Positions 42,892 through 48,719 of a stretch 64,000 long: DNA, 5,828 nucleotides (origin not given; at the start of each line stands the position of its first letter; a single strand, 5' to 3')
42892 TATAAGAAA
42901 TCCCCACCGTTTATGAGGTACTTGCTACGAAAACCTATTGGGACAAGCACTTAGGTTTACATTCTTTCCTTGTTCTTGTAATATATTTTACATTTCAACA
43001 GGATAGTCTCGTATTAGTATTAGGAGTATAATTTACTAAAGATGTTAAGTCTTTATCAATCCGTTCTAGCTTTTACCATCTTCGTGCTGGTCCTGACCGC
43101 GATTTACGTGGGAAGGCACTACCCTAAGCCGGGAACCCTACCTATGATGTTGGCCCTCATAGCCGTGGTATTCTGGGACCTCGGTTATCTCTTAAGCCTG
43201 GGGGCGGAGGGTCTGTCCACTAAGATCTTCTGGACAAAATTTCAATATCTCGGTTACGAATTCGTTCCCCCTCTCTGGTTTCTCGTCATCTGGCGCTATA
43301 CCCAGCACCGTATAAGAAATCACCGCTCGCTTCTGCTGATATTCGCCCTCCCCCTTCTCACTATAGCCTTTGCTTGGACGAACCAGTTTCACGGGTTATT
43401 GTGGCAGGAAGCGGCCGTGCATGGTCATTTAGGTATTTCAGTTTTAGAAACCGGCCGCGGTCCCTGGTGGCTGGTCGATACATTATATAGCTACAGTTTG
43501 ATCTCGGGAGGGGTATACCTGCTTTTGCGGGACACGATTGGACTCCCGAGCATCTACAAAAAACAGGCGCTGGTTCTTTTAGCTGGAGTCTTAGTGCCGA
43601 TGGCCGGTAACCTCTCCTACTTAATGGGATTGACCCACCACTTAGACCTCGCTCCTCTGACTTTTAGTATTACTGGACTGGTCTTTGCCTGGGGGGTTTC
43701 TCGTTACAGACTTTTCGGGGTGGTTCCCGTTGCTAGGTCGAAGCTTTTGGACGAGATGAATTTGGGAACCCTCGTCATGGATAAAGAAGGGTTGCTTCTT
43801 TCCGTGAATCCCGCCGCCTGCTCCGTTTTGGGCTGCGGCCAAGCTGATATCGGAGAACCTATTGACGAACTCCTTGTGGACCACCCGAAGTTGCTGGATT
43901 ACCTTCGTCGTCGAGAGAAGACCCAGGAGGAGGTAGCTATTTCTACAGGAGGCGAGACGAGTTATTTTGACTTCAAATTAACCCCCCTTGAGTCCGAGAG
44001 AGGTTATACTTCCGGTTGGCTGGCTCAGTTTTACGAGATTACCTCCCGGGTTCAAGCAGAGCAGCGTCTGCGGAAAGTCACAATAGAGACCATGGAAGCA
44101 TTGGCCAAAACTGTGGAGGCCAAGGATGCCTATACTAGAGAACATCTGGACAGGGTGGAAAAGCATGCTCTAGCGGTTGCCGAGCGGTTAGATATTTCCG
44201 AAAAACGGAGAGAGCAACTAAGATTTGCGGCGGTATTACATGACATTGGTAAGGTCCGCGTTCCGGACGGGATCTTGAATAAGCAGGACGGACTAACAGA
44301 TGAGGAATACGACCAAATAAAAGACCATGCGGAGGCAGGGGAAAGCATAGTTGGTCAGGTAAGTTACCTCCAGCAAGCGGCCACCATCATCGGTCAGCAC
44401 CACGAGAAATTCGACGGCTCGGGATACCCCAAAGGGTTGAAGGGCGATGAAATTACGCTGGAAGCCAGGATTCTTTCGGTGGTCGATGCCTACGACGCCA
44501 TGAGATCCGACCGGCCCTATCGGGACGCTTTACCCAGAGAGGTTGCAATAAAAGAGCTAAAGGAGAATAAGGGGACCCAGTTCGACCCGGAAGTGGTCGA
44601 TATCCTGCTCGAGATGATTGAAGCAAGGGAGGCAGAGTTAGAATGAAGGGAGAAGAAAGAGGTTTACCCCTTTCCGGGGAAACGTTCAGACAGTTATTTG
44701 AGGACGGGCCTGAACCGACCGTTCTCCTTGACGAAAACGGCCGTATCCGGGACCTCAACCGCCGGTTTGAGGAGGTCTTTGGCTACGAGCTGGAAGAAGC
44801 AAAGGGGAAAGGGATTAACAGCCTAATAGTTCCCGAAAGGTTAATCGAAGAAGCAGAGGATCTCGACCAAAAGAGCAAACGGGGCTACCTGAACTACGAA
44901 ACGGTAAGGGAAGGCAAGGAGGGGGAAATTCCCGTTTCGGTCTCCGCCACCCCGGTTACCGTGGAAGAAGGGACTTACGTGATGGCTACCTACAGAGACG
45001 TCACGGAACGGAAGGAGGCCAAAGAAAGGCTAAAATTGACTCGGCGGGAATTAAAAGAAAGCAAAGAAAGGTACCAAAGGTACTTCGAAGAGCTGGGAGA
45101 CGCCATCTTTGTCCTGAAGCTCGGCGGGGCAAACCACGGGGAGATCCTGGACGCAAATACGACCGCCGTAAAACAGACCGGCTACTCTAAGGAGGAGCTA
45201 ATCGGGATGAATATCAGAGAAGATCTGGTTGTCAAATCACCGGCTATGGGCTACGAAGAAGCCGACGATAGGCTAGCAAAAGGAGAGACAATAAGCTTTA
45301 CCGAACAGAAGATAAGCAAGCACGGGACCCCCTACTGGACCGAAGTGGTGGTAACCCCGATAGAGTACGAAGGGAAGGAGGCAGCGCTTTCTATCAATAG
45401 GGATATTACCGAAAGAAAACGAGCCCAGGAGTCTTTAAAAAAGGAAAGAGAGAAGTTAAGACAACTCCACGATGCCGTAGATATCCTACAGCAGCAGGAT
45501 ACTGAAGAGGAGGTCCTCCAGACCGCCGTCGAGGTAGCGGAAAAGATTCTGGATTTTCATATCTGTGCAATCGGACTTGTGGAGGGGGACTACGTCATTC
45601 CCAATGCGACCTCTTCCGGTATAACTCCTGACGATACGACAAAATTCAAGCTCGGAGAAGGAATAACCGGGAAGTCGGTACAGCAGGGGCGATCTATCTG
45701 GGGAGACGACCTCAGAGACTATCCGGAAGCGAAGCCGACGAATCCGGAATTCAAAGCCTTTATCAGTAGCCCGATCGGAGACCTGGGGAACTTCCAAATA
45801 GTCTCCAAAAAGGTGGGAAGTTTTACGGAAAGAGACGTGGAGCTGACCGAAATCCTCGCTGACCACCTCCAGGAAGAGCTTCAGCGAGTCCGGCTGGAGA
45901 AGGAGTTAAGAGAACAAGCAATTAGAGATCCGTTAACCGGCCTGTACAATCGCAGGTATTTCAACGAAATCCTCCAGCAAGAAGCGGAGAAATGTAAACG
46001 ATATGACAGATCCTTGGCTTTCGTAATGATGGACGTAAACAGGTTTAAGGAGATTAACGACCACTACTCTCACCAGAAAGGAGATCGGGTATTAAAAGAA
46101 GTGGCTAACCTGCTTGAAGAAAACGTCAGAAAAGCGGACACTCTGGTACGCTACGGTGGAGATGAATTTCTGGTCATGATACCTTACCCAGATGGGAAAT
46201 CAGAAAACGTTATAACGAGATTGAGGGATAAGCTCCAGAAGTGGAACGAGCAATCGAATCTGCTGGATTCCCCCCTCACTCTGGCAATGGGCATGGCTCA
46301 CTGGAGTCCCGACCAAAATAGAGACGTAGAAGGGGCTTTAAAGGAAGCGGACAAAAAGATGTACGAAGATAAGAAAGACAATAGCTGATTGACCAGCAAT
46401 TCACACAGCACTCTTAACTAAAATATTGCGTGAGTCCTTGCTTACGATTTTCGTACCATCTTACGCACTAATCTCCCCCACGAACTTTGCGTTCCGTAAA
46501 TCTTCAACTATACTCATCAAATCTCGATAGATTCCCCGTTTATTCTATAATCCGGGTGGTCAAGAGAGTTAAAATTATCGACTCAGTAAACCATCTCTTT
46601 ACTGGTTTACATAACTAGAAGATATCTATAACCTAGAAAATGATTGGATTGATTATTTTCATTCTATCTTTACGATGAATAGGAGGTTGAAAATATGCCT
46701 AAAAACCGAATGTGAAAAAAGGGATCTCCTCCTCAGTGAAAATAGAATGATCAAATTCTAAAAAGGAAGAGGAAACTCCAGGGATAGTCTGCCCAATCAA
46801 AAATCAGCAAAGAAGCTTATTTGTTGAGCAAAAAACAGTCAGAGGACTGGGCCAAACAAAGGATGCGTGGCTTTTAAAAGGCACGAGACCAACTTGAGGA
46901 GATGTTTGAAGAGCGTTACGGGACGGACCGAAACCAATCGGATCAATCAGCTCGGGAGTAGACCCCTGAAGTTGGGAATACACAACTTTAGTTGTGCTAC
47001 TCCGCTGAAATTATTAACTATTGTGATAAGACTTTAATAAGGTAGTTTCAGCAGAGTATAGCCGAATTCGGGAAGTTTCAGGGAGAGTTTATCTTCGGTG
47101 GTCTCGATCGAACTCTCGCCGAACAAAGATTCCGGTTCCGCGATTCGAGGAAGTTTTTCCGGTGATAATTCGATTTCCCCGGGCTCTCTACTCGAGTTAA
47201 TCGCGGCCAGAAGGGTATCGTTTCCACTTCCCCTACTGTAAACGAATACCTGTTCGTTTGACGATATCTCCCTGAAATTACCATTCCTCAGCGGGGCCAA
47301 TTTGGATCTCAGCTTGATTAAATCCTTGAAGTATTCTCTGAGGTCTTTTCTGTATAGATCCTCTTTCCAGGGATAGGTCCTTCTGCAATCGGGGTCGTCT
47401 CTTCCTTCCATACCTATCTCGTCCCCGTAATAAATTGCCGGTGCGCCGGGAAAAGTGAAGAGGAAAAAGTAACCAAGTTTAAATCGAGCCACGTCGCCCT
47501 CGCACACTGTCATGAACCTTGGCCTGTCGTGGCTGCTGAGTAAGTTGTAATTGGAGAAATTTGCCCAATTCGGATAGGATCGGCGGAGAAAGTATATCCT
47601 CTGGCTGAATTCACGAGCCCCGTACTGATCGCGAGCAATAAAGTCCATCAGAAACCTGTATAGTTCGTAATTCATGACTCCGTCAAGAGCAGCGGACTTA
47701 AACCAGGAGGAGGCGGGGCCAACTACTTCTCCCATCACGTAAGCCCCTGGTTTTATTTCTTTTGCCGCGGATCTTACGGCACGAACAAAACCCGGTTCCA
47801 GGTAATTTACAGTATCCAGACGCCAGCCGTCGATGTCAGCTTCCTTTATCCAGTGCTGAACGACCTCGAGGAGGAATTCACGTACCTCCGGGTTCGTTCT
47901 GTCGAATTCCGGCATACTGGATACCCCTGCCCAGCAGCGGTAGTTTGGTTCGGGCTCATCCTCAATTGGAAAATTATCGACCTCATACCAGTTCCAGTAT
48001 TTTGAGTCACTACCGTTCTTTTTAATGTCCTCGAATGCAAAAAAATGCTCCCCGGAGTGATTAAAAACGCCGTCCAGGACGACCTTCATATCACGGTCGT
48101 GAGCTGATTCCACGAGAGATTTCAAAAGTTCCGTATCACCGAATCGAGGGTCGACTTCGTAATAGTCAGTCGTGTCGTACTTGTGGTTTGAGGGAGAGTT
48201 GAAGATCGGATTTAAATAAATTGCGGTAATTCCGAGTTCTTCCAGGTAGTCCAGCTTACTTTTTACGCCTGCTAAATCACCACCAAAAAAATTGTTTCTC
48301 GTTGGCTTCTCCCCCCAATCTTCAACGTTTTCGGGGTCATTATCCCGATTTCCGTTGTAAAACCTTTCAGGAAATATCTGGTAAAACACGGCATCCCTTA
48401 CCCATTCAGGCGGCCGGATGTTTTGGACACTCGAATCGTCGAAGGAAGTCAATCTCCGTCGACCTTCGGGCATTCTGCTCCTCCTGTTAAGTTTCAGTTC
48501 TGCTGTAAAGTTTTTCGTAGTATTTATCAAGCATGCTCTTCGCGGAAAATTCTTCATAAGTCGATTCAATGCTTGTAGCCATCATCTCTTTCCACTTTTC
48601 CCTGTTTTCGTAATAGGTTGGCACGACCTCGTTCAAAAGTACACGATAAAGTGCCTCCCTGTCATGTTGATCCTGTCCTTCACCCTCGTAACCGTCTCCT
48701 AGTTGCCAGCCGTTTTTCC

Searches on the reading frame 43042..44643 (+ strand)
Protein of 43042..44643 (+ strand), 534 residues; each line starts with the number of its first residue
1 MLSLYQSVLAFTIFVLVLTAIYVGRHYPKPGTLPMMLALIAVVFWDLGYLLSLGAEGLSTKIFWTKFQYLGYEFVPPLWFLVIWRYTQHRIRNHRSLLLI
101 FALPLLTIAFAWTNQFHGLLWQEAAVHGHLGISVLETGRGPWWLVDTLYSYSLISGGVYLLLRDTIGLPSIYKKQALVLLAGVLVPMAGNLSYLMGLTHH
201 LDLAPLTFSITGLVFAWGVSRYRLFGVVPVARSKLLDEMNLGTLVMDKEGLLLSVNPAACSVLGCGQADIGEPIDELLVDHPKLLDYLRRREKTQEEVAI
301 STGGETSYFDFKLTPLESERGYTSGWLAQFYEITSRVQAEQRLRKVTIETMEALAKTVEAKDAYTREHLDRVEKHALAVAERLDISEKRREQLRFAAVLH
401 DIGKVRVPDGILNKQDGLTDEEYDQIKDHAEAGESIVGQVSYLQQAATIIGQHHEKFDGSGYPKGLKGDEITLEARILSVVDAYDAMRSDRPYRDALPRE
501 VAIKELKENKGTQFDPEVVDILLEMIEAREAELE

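Call 43: search_protein_families(library=ncbifam, proteins=[window:43042-44643:+], max_evalue=0.00001)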
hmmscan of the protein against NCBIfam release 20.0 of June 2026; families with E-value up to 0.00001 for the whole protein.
window:43042-44643:+ (534 aa): 3 families
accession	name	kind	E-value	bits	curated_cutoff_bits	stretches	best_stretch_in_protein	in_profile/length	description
NF053512.1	nitric_RR_NosR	exception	1.5e-42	146.1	400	1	338-531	165-359/422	response regulator c-di-GMP phosphodiesterase, NosR family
TIGR00229.1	sensory_box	domain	1.5e-07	31.5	22.9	1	234-343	9-126/126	PAS domain S-box protein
TIGR00277.1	HDIG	domain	1.8e-07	30.9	27.6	1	365-456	5-84/84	HDIG domain-containing metalloprotein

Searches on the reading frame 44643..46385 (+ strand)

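Call 43: search_protein_families(library=ncbifam, proteins=[window:44643-46385:+], max_evalue=0.00001)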
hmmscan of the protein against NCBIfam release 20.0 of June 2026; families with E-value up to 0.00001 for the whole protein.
window:44643-46385:+ (581 aa): 34 families (the best 25 are shown)
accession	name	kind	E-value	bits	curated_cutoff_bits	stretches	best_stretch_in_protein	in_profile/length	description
TIGR00229.1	sensory_box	domain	1.1e-47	161.3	22.9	2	13-130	5-126/126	PAS domain S-box protein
NF038266.1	diguan_SiaD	equivalog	5.4e-44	150.5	290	1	405-578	75-246/252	biofilm regulation diguanylate cyclase SiaD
TIGR00254.1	GGDEF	domain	1.7e-43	148.3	37.4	1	422-579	1-159/168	diguanylate cyclase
NF047654.1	DiguCycDgcRLepto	equivalog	2.1e-39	135.2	500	1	402-579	110-288/295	diguanylate cyclase DgcR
NF007423.1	PRK09966.1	equivalog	2.5e-37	128.7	325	1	409-577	224-390/390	diguanylate cyclase DgcN/YfiN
NF007135.0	PRK09581.1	equivalog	9.3e-37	126.9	474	1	415-579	282-447/457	PleD family two-component system response regulator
NF007380.0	PRK09894.1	equivalog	4.4e-33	114.9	256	1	410-578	114-278/296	diguanylate cyclase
NF051473.1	DigCycDgcsShew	equivalog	9.8e-32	110.5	400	1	409-578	118-282/291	diguanylate cyclase DgcS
NF040885.1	diguan_DgcJ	equivalog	1.1e-30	106.8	500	1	415-580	330-489/493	diguanylate cyclase DgcJ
NF008467.0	PRK11359.1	equivalog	1.3e-29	102.8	857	2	391-578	344-522/800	oxygen-sensing cyclic-di-GMP phosphodiesterase DosP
NF053781.1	cdiGMPphdstlr2612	equivalog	3.2e-29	101.3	1600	2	414-579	828-994/1268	Tlr1612 family c-di-GMP phosphodiesterase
NF007298.0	PRK09776.1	equivalog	2.4e-28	98.6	1135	1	417-515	675-773/1111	diguanylate cyclase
NF041606.1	dguan_cyc_DgcA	equivalog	4e-27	95.1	370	1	421-578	173-330/340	diguanylate cyclase DgcA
NF045675.1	PhdiestaseDibA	equivalog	5.3e-27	94.4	980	1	418-579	195-356/623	phosphodiesterase DibA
NF011955.1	PRK15426.1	equivalog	4.5e-25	87.8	408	1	417-577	389-551/564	cellulose biosynthesis regulator diguanylate cyclase DgcQ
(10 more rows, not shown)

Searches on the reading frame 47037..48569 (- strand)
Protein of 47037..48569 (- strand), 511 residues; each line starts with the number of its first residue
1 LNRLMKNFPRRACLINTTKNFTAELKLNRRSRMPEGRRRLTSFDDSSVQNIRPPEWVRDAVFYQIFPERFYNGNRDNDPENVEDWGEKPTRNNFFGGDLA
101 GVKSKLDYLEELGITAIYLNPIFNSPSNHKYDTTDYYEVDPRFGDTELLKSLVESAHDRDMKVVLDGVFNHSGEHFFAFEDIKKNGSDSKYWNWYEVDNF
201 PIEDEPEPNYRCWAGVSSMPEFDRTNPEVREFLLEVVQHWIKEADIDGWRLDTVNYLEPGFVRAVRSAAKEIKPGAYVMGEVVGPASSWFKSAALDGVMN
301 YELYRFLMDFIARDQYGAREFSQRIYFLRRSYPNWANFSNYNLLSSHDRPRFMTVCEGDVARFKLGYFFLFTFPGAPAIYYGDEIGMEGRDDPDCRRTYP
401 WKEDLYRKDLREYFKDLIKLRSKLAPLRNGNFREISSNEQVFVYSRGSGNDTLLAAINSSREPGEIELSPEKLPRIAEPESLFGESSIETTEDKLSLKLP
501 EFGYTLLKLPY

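Call 43: search_protein_families(library=ncbifam, proteins=[window:47037-48569:-], max_evalue=0.00001)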
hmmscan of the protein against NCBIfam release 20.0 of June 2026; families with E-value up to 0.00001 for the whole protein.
window:47037-48569:- (511 aa): 38 families (the best 25 are shown)
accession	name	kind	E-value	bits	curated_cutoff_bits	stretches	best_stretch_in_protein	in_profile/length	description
NF008051.0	PRK10785.1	equivalog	1.8e-114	383.1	568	1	49-506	111-603/607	maltodextrin glucosidase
NF041090.1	Cyc-maltodext_AglB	equivalog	5.9e-109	364.9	540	1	54-509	2-456/470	cyclomaltodextrinase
NF011083.0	PRK14510.1-2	equivalog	3.3e-85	286.5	1322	1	49-466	155-626/1186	bifunctional glycogen debranching protein GlgX/4-alpha-glucanotransferase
NF041321.1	Alpha-amyl_MalA_Halo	equivalog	1.8e-49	168.7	875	1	49-469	249-634/666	alpha-amylase MalA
TIGR02456.1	treS_nterm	equivalog_domain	2.7e-40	138.4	678.35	1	55-257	1-202/539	maltose alpha-D-glucosyltransferase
TIGR02403.1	trehalose_treC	equivalog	2.4e-36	125.6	799.05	1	58-256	3-197/544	alpha,alpha-phosphotrehalase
NF051899.1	BetGalacBglAAgro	equivalog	1.6e-35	122.5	900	1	55-257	1-202/537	beta-galactosidase BglA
NF007051.0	PRK09505.1-1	equivalog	8.4e-35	119.9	864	2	57-178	196-332/686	alpha-amylase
NF008183.0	PRK10933.1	subfamily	5.4e-31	107.9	535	1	54-256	5-204/551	alpha,alpha-phosphotrehalase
NF007060.0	PRK09505.2-5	equivalog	5.7e-30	103.9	790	2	55-175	191-325/690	alpha-amylase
NF007059.0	PRK09505.2-4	equivalog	5.2e-27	94.4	865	2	40-178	170-322/683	alpha-amylase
TIGR02402.1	trehalose_TreZ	equivalog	7.6e-24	83.9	538.8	1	97-173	109-187/545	malto-oligosyltrehalose trehalohydrolase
TIGR02401.1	trehalose_TreY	equivalog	9.7e-24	83.6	498.65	1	100-199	16-120/838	malto-oligosyltrehalose synthase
NF007053.0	PRK09505.1-3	equivalog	1.2e-22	79.8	1269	1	43-177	175-323/687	alpha-amylase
NF007057.0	PRK09505.2-2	equivalog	2.5e-22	78.8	931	1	45-191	185-343/694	alpha-amylase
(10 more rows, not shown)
